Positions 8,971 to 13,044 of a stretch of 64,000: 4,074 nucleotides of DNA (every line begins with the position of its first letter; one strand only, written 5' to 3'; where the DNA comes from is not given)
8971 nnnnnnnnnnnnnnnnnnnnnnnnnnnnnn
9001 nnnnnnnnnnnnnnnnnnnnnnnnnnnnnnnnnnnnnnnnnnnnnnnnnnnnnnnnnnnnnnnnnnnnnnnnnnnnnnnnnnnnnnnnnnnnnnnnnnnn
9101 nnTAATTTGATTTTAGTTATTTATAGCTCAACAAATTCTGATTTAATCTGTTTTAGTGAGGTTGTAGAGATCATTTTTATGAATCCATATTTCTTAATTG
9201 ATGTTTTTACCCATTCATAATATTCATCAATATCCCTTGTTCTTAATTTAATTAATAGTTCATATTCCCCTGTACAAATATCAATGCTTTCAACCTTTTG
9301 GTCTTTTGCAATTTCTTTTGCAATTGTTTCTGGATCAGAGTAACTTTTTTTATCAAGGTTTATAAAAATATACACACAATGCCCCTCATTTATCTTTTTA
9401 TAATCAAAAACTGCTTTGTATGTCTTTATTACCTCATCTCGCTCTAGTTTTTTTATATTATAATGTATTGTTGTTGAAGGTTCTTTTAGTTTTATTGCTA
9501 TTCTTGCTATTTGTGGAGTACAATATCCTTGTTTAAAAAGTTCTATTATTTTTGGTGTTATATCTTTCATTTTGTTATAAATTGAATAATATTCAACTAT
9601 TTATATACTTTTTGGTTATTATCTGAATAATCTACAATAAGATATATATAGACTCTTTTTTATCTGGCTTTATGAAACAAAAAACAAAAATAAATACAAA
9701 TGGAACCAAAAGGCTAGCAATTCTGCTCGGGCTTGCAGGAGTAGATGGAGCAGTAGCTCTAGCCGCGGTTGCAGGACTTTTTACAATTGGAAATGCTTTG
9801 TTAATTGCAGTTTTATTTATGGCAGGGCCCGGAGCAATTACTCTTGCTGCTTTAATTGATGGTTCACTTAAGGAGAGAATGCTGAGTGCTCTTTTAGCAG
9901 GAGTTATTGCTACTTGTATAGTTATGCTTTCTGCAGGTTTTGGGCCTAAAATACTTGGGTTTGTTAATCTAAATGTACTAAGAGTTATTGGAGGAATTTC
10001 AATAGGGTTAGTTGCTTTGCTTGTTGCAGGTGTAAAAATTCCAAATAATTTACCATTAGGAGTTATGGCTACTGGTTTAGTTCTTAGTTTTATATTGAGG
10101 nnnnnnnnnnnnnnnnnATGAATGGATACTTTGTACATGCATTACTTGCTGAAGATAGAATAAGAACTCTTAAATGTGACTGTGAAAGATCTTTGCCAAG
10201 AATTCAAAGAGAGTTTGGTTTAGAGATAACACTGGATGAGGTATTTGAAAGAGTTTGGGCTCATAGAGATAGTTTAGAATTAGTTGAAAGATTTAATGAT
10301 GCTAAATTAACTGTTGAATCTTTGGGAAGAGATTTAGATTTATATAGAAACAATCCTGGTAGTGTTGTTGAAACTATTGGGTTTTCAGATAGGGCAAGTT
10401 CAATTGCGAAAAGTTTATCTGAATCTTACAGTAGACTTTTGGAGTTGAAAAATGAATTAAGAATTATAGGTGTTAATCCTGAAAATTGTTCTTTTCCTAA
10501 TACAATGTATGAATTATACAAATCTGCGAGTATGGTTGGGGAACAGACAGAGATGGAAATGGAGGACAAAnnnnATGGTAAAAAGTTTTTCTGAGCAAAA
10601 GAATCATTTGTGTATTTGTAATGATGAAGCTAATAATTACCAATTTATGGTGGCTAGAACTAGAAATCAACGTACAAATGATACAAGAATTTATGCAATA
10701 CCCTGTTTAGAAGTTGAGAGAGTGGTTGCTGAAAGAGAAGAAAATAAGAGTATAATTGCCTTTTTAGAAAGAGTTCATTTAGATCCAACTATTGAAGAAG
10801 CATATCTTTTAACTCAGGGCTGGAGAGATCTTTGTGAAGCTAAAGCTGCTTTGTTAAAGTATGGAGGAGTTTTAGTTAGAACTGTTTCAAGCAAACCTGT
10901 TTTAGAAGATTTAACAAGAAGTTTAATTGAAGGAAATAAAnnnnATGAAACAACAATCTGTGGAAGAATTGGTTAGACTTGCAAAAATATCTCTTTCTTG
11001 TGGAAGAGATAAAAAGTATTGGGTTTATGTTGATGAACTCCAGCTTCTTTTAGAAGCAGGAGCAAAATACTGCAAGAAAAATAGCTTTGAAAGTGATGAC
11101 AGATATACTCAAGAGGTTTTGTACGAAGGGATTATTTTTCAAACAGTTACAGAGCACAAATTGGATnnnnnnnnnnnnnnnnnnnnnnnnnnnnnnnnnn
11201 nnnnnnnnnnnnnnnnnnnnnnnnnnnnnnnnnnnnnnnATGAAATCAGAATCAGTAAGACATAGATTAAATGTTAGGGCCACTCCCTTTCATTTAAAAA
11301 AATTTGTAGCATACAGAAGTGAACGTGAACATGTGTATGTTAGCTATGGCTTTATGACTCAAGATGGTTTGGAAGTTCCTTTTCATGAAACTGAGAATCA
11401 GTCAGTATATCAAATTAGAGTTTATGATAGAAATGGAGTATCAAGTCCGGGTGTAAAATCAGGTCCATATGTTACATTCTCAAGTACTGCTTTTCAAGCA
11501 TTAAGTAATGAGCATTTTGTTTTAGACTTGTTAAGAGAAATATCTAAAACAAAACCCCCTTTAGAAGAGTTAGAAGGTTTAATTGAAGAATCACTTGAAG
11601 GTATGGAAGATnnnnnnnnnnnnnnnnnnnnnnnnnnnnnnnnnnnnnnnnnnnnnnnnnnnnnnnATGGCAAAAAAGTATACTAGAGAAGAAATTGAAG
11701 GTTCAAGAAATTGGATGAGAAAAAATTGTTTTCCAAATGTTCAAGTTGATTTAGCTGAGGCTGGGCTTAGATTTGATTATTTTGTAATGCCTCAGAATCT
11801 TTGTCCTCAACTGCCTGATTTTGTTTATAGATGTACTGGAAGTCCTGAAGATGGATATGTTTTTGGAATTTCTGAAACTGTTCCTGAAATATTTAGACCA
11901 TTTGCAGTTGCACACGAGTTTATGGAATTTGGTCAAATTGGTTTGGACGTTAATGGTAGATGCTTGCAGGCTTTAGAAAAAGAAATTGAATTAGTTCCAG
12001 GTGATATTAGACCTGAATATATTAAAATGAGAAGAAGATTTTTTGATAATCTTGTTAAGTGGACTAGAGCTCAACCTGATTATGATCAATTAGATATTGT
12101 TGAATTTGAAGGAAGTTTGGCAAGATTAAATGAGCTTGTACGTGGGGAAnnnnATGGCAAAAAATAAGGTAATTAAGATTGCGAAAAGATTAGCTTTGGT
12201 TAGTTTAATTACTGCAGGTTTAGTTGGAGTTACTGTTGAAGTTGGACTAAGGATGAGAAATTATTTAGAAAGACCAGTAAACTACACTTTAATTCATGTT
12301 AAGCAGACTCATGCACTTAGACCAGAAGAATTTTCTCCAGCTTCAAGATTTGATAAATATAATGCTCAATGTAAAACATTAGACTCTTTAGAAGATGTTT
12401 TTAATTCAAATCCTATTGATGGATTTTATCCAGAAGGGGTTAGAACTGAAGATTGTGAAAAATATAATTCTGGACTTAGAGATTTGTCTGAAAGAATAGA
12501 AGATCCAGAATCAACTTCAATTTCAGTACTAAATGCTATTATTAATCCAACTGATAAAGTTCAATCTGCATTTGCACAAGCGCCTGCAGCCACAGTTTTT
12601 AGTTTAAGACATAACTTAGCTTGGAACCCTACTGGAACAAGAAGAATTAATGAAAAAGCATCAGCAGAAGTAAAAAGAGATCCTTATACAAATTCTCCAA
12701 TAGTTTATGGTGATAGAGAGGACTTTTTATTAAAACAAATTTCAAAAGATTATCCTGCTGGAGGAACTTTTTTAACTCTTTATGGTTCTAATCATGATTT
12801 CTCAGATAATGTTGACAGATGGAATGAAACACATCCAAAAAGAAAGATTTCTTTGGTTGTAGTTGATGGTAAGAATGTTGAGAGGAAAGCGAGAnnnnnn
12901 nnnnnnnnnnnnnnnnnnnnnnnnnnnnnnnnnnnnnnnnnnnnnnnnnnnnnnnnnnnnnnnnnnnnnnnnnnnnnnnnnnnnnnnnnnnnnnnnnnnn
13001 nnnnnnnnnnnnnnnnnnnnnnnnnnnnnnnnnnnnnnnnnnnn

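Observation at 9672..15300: Eight to nine gene, translationally coupled operon of unknown function with envelope-associated members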

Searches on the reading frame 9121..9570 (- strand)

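Call 6: search_protein_families(library=pfam, max_evalue=0.01, proteins=[window:9121-9570:-])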
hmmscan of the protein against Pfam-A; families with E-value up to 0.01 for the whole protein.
window:9121-9570:- (149 aa): 2 families
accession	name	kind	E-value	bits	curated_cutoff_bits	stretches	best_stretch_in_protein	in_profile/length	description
PF01037.27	AsnC_trans_reg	-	4.7e-07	30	25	1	69-136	2-67/73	Lrp/AsnC ligand binding domain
PF13463.12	HTH_27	-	0.009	16.7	22.2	0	21-50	21-50/68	Winged helix DNA-binding domain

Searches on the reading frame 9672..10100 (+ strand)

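Call 3: search_protein_families(library=pfam, max_evalue=0.1, proteins=[window:9672-10100:+])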
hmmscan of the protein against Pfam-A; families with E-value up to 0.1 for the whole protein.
window:9672-10100:+ (143 aa): 0 families

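Call 4: search_protein_families(library=ncbifam, max_evalue=0.1, proteins=[window:9672-10100:+])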
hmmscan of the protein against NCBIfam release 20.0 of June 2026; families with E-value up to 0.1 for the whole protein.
window:9672-10100:+ (143 aa): 1 family
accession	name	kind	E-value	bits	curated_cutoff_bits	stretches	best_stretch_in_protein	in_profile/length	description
TIGR00427.1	TIGR00427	subfamily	0.03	14.1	99.2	1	67-116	37-88/201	NAAT family transporter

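Call 5: search_protein_families(library=phrogs, max_evalue=0.1, proteins=[window:9672-10100:+])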
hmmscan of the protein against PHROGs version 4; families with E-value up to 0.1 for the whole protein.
window:9672-10100:+ (143 aa): 0 families

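Call 11: search_protein_families(library=padloc, max_evalue=0.1, proteins=[window:9672-10100:+])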
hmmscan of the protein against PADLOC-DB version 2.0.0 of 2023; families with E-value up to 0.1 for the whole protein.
window:9672-10100:+ (143 aa): 0 families

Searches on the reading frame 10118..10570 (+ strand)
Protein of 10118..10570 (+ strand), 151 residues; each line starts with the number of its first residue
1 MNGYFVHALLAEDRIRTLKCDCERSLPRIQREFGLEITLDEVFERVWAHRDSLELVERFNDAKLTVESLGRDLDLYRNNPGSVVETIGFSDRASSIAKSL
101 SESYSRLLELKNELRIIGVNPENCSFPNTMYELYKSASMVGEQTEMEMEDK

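Call 3: search_protein_families(library=pfam, max_evalue=0.1, proteins=[window:10118-10570:+])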
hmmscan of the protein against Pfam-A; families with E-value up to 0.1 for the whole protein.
window:10118-10570:+ (151 aa): 0 families

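Call 4: search_protein_families(library=ncbifam, max_evalue=0.1, proteins=[window:10118-10570:+])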
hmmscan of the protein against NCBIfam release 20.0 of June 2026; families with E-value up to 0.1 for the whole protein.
window:10118-10570:+ (151 aa): 0 families

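Call 5: search_protein_families(library=phrogs, max_evalue=0.1, proteins=[window:10118-10570:+])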
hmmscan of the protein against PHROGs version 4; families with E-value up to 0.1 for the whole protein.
window:10118-10570:+ (151 aa): 0 families

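Call 11: search_protein_families(library=padloc, max_evalue=0.1, proteins=[window:10118-10570:+])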
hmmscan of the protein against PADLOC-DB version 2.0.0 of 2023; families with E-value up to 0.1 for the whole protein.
window:10118-10570:+ (151 aa): 0 families

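Call 93: find_related_loci(query=window:10118-10570:+, collection=viral_contigs, flank=5000)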
Query window:10118-10570:+ (151 aa) in viral_contigs; peptide patterns used: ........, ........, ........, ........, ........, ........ (x = any residue, [..] = any of these).
12 stretches matched a pattern, but none encodes a relative of the query by tblastn (E <= 1e-3).

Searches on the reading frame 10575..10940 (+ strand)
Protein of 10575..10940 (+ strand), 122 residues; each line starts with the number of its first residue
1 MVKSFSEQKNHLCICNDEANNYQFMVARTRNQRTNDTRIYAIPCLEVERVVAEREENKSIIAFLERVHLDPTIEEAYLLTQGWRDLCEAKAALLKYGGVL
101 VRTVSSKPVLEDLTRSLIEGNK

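Call 3: search_protein_families(library=pfam, max_evalue=0.1, proteins=[window:10575-10940:+])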
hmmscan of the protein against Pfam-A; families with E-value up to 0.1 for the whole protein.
window:10575-10940:+ (122 aa): 1 family
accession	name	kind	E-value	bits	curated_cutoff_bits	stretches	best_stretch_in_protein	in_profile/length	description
PF24855.1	DUF7729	-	0.078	13.1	25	1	4-44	110-150/208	Domain of unknown function (DUF7729)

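Call 4: search_protein_families(library=ncbifam, max_evalue=0.1, proteins=[window:10575-10940:+])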
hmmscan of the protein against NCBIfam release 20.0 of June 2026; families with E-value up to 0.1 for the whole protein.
window:10575-10940:+ (122 aa): 0 families

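Call 5: search_protein_families(library=phrogs, max_evalue=0.1, proteins=[window:10575-10940:+])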
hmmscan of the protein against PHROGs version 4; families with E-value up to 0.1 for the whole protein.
window:10575-10940:+ (122 aa): 1 family
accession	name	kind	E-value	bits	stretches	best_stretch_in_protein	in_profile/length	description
phrog_9726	-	unknown function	0.0031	18.4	0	65-103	35-69/75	-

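Call 11: search_protein_families(library=padloc, max_evalue=0.1, proteins=[window:10575-10940:+])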
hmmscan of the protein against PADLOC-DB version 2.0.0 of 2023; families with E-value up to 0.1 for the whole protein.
window:10575-10940:+ (122 aa): 0 families

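Call 95: find_related_loci(query=window:10575-10940:+, collection=viral_contigs, flank=5000)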
Query window:10575-10940:+ (122 aa) in viral_contigs; peptide patterns used: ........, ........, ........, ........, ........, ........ (x = any residue, [..] = any of these).
14 stretches matched a pattern, but none encodes a relative of the query by tblastn (E <= 1e-3).

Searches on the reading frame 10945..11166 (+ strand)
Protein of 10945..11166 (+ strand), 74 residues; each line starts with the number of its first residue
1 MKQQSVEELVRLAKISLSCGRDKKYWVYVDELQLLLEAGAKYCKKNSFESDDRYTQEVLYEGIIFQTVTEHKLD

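Call 3: search_protein_families(library=pfam, max_evalue=0.1, proteins=[window:10945-11166:+])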
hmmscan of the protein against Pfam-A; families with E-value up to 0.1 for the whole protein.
window:10945-11166:+ (74 aa): 0 families

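Call 4: search_protein_families(library=ncbifam, max_evalue=0.1, proteins=[window:10945-11166:+])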
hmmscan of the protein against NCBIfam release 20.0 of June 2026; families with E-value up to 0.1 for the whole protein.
window:10945-11166:+ (74 aa): 0 families

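Call 5: search_protein_families(library=phrogs, max_evalue=0.1, proteins=[window:10945-11166:+])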
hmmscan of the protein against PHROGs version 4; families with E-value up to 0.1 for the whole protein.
window:10945-11166:+ (74 aa): 0 families

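Call 11: search_protein_families(library=padloc, max_evalue=0.1, proteins=[window:10945-11166:+])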
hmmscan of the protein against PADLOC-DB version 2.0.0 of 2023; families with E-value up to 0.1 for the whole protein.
window:10945-11166:+ (74 aa): 1 family
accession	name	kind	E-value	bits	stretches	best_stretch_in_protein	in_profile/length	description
PDLC04140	mad8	-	0.04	11.4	1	4-39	172-207/314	mads_8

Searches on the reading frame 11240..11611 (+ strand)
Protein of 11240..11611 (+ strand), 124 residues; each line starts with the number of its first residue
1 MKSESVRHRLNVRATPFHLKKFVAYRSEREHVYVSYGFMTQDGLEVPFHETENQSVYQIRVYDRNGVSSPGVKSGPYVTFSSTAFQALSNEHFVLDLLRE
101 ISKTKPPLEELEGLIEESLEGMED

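Call 3: search_protein_families(library=pfam, max_evalue=0.1, proteins=[window:11240-11611:+])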
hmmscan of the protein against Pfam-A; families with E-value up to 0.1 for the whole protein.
window:11240-11611:+ (124 aa): 0 families

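Call 4: search_protein_families(library=ncbifam, max_evalue=0.1, proteins=[window:11240-11611:+])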
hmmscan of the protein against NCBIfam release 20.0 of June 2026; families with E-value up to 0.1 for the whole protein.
window:11240-11611:+ (124 aa): 0 families

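Call 5: search_protein_families(library=phrogs, max_evalue=0.1, proteins=[window:11240-11611:+])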
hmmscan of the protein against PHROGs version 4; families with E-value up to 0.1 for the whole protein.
window:11240-11611:+ (124 aa): 0 families

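Call 11: search_protein_families(library=padloc, max_evalue=0.1, proteins=[window:11240-11611:+])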
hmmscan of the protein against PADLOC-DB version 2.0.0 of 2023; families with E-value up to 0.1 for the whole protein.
window:11240-11611:+ (124 aa): 0 families

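Call 94: find_related_loci(query=window:11240-11611:+, collection=viral_contigs, flank=5000)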
Query window:11240-11611:+ (124 aa) in viral_contigs; peptide patterns used: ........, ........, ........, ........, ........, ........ (x = any residue, [..] = any of these).
3 stretches matched a pattern, but none encodes a relative of the query by tblastn (E <= 1e-3).

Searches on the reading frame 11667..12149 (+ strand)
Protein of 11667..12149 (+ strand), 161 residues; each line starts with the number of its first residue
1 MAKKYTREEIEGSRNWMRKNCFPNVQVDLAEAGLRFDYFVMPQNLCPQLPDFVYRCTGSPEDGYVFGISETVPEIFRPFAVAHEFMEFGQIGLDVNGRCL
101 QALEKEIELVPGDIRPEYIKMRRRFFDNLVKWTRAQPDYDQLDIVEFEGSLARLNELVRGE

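Call 3: search_protein_families(library=pfam, max_evalue=0.1, proteins=[window:11667-12149:+])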
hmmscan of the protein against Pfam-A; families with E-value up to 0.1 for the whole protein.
window:11667-12149:+ (161 aa): 0 families

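Call 4: search_protein_families(library=ncbifam, max_evalue=0.1, proteins=[window:11667-12149:+])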
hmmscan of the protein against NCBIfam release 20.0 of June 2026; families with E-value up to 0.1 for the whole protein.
window:11667-12149:+ (161 aa): 0 families

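Call 5: search_protein_families(library=phrogs, max_evalue=0.1, proteins=[window:11667-12149:+])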
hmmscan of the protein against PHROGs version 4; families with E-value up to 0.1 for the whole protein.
window:11667-12149:+ (161 aa): 0 families

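Call 11: search_protein_families(library=padloc, max_evalue=0.1, proteins=[window:11667-12149:+])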
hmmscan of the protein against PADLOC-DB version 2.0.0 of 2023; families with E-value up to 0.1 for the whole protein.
window:11667-12149:+ (161 aa): 0 families

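Call 57: search_protein_representatives(protein=window:11667-12149:+)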
Query: 161 residues. Proteins with E-value up to 0.001 (for the whole library): 263; up to 1e-10: 126; up to 1e-30: 12. The best 150 are listed.
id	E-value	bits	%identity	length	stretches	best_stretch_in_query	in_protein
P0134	1.5e-48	181.1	57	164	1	4-161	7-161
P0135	1.8e-46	174.3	55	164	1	3-158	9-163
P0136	1.9e-46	174.2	52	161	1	3-158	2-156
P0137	2.7e-35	138.0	48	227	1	3-155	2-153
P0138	7.2e-34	133.3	42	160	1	3-158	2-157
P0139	9.1e-34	133.0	43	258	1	4-159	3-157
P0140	9.4e-34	132.9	47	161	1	4-155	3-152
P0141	1.2e-33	132.6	50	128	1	4-130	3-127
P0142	1.2e-32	129.3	43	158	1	3-158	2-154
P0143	3.2e-32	127.9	47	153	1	3-160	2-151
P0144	1.5e-31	125.7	44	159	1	3-159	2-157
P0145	7.8e-31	123.4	43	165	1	3-158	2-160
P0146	5.2e-30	120.8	40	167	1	3-159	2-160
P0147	8.2e-29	116.9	45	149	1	6-157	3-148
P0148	4.4e-28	114.5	41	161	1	6-160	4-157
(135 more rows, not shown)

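Call 58: find_encoding_contigs(protein=P0134, flank=8000, max_places=3)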
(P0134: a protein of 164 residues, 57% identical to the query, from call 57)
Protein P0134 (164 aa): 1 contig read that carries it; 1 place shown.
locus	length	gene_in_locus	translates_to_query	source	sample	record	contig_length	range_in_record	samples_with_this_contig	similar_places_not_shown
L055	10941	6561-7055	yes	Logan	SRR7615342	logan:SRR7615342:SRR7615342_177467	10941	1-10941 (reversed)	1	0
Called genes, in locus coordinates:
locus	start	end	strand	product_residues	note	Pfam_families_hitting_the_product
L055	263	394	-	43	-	-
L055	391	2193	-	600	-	PF00664:ABC_membrane, PF00005:ABC_tran, PF20720:nSTAND3 (weak)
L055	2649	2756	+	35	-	-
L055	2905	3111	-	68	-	-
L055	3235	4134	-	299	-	-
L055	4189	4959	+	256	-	PF01978:TrmB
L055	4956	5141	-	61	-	-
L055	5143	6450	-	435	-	-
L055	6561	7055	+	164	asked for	-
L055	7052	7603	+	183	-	-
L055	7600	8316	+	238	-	-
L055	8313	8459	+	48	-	-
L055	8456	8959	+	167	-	-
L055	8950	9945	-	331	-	-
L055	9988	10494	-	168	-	-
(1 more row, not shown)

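Call 63: find_related_loci(query=window:11667-12149:+, collection=metagenome_contigs, flank=7000)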
Query window:11667-12149:+ (161 aa) in metagenome_contigs; peptide patterns used: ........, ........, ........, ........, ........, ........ (x = any residue, [..] = any of these).
107 stretches matched a pattern; 3 encode a relative of the query (tblastn E <= 1e-3); 3 distinct loci.
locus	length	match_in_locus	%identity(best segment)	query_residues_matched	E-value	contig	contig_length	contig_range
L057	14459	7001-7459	54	3-156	3e-54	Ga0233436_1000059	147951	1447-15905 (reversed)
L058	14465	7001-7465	52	3-159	6e-51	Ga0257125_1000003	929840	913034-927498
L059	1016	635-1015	56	3-130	3e-46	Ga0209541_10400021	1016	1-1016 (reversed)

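Call 71: search_solved_structures(query=A2, max_evalue=10)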
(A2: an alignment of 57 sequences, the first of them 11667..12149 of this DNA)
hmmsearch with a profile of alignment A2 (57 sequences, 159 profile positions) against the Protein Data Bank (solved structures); distinct sequences matched with E-value up to 10: 0.

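Call 78: predict_structure(alignment_id=A2)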
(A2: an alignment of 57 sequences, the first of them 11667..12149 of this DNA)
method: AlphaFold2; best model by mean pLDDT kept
length: 161 residues; sequences in the alignment: 57
mean_pLDDT: 97.0   pTM: 0.91
mean pLDDT of the five models: 97.0, 97.0, 96.7, 96.7, 96.6
residues with pLDDT >= 90: 157; 70-90: 3; 50-70: 1; < 50: 0
segments of 3 or more residues with pLDDT < 50: none
pLDDT, mean of each block of 10 residues (from residue 1): 91 98 98 97 98 97 98 99 97 96 98 98 98 96 97 97 77
secondary structure, 60 per line:
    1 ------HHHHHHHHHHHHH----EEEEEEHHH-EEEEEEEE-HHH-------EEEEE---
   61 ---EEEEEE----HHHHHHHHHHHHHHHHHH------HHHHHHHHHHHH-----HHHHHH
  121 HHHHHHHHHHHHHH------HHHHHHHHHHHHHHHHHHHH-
elements in order: H7-19 E24-29 E34-41 E53-57 E64-69 H74-91 H98-109 H115-134 H141-160

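Call 80: fold_search(model_id=the predicted structure, library=pdb)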
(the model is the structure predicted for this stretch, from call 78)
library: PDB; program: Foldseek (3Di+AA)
matches with E <= 10: 330; with E <= 0.001: 0
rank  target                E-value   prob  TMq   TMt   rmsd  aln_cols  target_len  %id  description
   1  8zah_A                1.7e-01  0.21  0.28  0.19  16.6       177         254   12  Crystal structure of the channel protein CorA from Campylobacter jejuni (released 2024-06-19)
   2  8zak_B                2.3e-01  0.20  0.28  0.20  16.7       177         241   13  Crystal structure of the channel protein CorA from Campylobacter jejuni in complex with Ni2+ (released 2024-06-19)
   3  8zak_A                3.9e-01  0.15  0.28  0.19  16.6       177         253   13  Crystal structure of the channel protein CorA from Campylobacter jejuni in complex with Ni2+ (released 2024-06-19)
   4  5yny_D                3.9e-01  0.13  0.19  0.24   9.9        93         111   15  Structure of house dust mite allergen Der F 21 in PEG2KMME (released 2019-03-13)
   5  9had_A                7.5e-01  0.47  0.25  0.34  12.7        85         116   13  Der f 21 dust mite allergen with computationally designed DerF21_b10 binder (released 2024-12-18)
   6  6un8_B                7.5e-01  0.08  0.22  0.16  13.9       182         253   10  Wild type ANT bound to neomycin (released 2020-05-06)
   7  9k7x_A                8.5e-01  0.51  0.31  0.52   5.7        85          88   19  Crystal structure of designed calcium-induced homotrimer C3-Ca1-DN*3-20 (released 2025-10-29)
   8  6nmk_A                8.5e-01  0.08  0.21  0.16  16.9       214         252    7  Binary complex structure of the T130K mutant of ANT-4'' with Neomycin (released 2020-01-15)
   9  9had_B                9.0e-01  0.41  0.25  0.35  12.7        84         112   13  Der f 21 dust mite allergen with computationally designed DerF21_b10 binder (released 2024-12-18)
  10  5yny_B                9.0e-01  0.38  0.25  0.34  14.1        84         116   14  Structure of house dust mite allergen Der F 21 in PEG2KMME (released 2019-03-13)
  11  5ynx_A                9.0e-01  0.35  0.24  0.33  14.0        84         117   14  Structure of house dust mite allergen Der f 21 in PEG400 (released 2019-03-13)
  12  3tix_A                9.0e-01  0.04  0.18  0.19  17.9       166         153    9  Crystal structure of the Chp1-Tas3 complex core (released 2011-11-16)
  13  7zol_A                9.5e-01  0.10  0.18  0.19  11.5        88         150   15  Cryo-EM structure of a CRISPR effector in complex with regulator (released 2022-11-30)
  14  6p06_A                9.5e-01  0.07  0.22  0.15  17.4       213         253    8  Ternary structure of the E52D mutant of ANT-4 with Neomycin and AMPCPP (released 2020-01-29)
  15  2z6e_A                1.1e+00  0.08  0.19  0.09  19.2        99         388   12  Crystal Structure of Human DAAM1 FH2 (released 2008-05-27)
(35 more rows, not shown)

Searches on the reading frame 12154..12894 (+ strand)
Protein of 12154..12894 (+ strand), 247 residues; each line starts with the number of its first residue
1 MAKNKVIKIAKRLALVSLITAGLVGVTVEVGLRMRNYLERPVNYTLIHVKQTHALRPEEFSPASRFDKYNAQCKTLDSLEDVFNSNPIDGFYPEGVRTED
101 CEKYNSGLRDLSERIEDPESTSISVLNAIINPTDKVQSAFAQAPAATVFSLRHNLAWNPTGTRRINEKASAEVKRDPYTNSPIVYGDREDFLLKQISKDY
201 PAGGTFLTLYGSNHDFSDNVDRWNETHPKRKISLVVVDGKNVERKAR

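Call 3: search_protein_families(library=pfam, max_evalue=0.1, proteins=[window:12154-12894:+])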
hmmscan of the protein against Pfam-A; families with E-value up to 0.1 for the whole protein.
window:12154-12894:+ (247 aa): 0 families

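Call 4: search_protein_families(library=ncbifam, max_evalue=0.1, proteins=[window:12154-12894:+])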
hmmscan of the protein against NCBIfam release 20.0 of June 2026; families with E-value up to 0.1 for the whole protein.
window:12154-12894:+ (247 aa): 0 families

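Call 5: search_protein_families(library=phrogs, max_evalue=0.1, proteins=[window:12154-12894:+])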
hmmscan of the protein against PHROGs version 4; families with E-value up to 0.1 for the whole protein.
window:12154-12894:+ (247 aa): 0 families

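Call 11: search_protein_families(library=padloc, max_evalue=0.1, proteins=[window:12154-12894:+])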
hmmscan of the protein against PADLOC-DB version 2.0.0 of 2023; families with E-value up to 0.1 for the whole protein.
window:12154-12894:+ (247 aa): 0 families

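Call 50: find_homologous_proteins(query=window:12154-12894:+, max_evalue=0.01)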
Query window:12154-12894:+ (247 aa): 1 proteins with E <= 0.01 among 527 candidates.
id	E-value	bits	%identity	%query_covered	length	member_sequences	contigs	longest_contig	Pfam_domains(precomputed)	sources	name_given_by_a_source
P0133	2.0e-161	553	100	100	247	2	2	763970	-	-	-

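Call 92: find_related_loci(query=window:12154-12894:+, collection=viral_contigs, flank=5000)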
Query window:12154-12894:+ (247 aa) in viral_contigs; peptide patterns used: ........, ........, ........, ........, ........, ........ (x = any residue, [..] = any of these).
14 stretches matched a pattern, but none encodes a relative of the query by tblastn (E <= 1e-3).

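Call 100: search_protein_families(library=pfam, max_evalue=1, proteins=[window:12154-12894:+])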
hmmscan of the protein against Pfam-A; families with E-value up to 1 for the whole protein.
window:12154-12894:+ (247 aa): 0 families
